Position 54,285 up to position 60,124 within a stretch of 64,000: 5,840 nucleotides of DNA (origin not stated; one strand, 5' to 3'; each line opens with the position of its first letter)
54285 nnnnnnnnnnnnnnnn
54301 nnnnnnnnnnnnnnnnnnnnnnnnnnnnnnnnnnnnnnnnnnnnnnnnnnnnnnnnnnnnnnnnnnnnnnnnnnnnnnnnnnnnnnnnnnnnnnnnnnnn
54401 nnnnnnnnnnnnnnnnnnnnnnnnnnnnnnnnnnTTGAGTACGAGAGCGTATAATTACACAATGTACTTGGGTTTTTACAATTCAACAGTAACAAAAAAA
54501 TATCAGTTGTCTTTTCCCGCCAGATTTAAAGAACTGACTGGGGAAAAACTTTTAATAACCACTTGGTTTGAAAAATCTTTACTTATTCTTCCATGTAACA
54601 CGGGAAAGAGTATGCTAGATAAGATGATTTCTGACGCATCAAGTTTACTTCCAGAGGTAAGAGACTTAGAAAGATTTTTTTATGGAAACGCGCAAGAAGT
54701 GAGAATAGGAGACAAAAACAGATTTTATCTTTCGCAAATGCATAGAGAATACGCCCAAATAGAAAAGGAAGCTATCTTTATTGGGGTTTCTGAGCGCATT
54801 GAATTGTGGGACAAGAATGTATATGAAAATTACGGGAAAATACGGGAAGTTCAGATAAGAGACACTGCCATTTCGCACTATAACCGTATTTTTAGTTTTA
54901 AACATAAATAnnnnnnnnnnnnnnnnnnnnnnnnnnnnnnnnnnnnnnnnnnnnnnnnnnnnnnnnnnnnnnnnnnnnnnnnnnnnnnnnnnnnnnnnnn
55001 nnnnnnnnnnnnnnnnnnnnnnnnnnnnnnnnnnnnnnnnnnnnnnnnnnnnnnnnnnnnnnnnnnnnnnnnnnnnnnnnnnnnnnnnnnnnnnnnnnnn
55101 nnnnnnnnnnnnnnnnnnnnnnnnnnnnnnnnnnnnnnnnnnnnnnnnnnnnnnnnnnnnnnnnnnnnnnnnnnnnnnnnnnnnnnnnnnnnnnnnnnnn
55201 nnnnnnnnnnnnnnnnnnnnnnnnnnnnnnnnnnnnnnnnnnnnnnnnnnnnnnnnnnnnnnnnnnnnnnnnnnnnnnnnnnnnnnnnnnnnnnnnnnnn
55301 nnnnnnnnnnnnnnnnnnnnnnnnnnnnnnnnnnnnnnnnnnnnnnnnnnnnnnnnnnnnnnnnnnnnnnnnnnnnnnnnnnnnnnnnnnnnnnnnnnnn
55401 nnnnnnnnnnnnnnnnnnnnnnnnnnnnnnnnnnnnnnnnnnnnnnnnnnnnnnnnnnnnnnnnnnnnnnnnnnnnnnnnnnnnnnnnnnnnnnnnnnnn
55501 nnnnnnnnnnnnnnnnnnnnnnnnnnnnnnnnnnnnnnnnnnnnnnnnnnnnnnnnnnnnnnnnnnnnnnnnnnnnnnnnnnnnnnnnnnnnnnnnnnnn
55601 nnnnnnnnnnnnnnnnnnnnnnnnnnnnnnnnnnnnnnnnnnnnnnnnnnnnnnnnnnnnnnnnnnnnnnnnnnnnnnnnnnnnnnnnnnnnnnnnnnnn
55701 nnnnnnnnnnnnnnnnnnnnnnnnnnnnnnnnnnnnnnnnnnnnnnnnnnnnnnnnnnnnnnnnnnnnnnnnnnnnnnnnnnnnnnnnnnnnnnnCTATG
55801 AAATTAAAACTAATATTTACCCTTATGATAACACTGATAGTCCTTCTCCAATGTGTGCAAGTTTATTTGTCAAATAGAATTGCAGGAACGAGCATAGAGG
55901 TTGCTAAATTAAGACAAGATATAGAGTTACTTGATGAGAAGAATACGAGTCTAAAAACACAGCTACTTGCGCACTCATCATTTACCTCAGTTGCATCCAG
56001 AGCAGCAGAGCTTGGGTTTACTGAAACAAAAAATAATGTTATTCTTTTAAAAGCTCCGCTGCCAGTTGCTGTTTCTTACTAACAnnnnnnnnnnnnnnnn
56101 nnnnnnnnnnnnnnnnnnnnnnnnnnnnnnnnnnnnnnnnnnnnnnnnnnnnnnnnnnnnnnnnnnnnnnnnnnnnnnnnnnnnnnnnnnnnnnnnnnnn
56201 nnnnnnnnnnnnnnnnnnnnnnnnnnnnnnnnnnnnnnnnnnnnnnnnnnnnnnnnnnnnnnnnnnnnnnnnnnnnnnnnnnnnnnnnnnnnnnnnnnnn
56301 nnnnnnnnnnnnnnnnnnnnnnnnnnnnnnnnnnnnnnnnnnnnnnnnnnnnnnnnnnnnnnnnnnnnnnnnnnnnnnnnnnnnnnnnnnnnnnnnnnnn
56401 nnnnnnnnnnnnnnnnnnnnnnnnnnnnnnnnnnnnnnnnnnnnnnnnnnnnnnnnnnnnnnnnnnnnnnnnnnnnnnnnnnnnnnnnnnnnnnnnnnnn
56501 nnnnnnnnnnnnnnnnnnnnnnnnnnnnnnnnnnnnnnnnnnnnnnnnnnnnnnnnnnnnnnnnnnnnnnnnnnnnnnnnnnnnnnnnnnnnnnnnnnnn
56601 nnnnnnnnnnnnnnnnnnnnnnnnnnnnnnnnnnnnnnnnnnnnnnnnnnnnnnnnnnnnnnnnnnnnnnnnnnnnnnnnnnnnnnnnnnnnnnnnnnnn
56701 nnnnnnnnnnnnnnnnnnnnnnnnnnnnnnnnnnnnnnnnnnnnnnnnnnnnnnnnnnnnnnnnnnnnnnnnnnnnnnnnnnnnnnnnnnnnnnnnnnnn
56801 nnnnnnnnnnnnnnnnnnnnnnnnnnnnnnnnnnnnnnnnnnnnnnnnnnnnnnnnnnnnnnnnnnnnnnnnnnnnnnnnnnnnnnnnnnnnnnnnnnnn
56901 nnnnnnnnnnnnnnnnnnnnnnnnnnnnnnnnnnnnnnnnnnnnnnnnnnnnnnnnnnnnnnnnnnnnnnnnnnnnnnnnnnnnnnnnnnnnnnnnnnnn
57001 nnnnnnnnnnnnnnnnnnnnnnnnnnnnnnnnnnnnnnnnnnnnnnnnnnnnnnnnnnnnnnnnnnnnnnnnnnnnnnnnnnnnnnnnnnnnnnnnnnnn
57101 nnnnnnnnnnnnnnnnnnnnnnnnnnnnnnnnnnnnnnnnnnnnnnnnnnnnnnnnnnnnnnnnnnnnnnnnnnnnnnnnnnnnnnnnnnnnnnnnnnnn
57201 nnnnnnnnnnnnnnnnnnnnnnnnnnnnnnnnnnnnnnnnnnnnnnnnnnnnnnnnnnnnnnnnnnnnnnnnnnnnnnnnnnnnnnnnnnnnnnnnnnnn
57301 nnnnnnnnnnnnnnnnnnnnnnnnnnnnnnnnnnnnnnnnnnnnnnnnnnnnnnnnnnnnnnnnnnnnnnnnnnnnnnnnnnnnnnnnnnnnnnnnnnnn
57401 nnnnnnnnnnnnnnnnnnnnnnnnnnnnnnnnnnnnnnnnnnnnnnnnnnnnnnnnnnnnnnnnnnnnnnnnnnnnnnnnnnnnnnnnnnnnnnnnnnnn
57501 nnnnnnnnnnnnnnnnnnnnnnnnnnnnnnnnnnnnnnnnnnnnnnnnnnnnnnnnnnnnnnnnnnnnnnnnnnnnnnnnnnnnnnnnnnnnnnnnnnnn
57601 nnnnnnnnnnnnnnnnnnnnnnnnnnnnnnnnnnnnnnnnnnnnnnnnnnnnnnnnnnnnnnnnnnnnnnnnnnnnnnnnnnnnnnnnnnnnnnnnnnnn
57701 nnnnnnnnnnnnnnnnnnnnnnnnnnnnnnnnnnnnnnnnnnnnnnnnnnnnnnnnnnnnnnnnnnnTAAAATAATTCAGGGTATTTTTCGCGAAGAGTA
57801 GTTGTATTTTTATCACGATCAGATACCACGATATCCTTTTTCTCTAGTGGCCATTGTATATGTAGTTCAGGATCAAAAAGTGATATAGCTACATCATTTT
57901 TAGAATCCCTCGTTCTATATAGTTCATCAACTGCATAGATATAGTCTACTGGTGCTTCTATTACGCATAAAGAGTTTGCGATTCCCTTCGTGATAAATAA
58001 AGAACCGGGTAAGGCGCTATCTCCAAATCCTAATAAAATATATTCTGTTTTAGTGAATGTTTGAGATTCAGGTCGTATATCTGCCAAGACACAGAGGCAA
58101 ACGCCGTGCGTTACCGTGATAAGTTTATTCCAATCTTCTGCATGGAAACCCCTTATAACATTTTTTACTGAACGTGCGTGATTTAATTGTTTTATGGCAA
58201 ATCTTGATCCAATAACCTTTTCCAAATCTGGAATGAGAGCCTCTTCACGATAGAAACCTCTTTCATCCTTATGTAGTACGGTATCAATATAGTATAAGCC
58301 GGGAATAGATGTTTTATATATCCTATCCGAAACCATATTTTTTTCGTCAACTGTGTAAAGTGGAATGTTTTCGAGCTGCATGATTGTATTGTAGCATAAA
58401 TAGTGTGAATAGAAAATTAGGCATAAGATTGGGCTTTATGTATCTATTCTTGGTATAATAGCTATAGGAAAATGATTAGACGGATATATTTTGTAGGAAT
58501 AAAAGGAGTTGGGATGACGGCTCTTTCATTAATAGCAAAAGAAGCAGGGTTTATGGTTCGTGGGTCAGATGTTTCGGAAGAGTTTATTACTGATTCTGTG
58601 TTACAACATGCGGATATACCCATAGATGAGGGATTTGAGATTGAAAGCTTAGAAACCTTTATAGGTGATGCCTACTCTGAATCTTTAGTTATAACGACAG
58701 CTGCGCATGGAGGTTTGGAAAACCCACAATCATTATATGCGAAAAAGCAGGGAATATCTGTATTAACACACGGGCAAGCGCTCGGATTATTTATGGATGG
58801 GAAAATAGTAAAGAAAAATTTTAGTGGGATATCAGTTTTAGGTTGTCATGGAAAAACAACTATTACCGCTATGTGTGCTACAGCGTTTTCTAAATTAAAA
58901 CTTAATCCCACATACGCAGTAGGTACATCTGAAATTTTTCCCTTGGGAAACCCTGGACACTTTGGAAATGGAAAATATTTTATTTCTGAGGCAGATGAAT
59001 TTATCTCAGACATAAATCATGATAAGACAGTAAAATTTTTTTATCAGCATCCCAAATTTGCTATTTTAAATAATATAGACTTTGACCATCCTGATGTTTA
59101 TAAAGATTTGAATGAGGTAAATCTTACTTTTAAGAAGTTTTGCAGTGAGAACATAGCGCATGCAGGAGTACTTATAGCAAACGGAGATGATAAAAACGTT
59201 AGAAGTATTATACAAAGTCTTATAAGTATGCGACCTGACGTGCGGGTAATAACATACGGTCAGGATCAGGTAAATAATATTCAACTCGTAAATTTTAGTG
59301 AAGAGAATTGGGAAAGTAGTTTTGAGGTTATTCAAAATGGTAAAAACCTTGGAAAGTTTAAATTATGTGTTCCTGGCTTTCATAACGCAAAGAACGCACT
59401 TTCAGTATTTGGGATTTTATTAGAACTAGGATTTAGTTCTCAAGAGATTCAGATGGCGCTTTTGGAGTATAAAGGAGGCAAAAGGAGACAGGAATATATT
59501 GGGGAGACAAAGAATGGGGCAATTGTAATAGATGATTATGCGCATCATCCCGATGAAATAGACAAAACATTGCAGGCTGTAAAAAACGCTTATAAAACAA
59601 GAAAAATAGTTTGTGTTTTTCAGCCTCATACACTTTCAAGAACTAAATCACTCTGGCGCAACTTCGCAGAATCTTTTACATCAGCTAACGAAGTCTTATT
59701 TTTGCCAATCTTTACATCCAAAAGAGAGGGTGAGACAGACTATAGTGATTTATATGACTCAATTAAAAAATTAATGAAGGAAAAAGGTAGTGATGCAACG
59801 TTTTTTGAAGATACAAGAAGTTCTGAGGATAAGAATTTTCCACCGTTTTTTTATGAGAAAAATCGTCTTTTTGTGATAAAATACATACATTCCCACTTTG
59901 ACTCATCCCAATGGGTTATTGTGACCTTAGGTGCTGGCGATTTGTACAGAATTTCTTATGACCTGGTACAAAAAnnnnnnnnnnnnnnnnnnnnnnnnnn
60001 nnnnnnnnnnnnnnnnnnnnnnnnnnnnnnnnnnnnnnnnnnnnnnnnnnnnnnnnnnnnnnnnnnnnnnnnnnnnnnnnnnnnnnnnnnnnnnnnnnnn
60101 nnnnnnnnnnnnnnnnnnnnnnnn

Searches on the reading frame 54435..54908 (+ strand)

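Call 9: search_protein_families(library=pfam, proteins=[window:54435-54908:+], max_evalue=0.0001)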
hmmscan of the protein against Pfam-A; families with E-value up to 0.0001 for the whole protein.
window:54435-54908:+ (158 aa): 1 family
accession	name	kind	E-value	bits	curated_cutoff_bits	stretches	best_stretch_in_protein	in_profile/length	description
PF02381.23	MraZ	-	1.7e-12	47.6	23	1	82-134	1-53/72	MraZ protein, putative antitoxin-like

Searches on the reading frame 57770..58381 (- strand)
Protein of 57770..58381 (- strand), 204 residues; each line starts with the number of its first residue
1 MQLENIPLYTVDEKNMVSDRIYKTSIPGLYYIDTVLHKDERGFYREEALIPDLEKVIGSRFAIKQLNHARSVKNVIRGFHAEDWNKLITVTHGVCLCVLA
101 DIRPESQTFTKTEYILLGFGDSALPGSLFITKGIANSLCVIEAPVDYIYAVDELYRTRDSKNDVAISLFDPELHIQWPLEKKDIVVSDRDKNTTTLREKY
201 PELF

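Call 10: search_protein_families(library=pfam, proteins=[window:57770-58381:-], max_evalue=0.0001)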
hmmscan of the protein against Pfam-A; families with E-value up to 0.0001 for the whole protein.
window:57770-58381:- (204 aa): 1 family
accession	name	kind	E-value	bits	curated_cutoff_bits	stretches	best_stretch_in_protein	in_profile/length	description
PF00908.23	dTDP_sugar_isom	-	1.1e-29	103.7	27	1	23-198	1-168/168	dTDP-4-dehydrorhamnose 3,5-epimerase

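Call 16: search_protein_families(library=ncbifam, proteins=[window:57770-58381:-], max_evalue=0.00001)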
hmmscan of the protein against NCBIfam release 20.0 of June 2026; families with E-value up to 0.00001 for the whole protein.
window:57770-58381:- (204 aa): 1 family
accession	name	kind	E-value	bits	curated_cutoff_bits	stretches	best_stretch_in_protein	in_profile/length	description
TIGR01221.1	rmlC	equivalog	1.1e-24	87.2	155.75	1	21-198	2-174/176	dTDP-4-dehydrorhamnose 3,5-epimerase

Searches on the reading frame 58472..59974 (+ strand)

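Call 10: search_protein_families(library=pfam, proteins=[window:58472-59974:+], max_evalue=0.0001)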
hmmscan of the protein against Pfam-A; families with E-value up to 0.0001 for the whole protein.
window:58472-59974:+ (501 aa): 3 families
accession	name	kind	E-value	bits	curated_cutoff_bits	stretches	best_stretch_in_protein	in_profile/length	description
PF08245.18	Mur_ligase_M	-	1.6e-17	64.6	24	1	124-315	3-199/200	Mur ligase middle domain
PF02875.26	Mur_ligase_C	-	1.8e-15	58.3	28.4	1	338-448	1-104/127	Mur ligase, glutamate ligase domain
PF01225.30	Mur_ligase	-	1.4e-12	48.2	21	1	4-110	1-93/95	Mur ligase family, catalytic domain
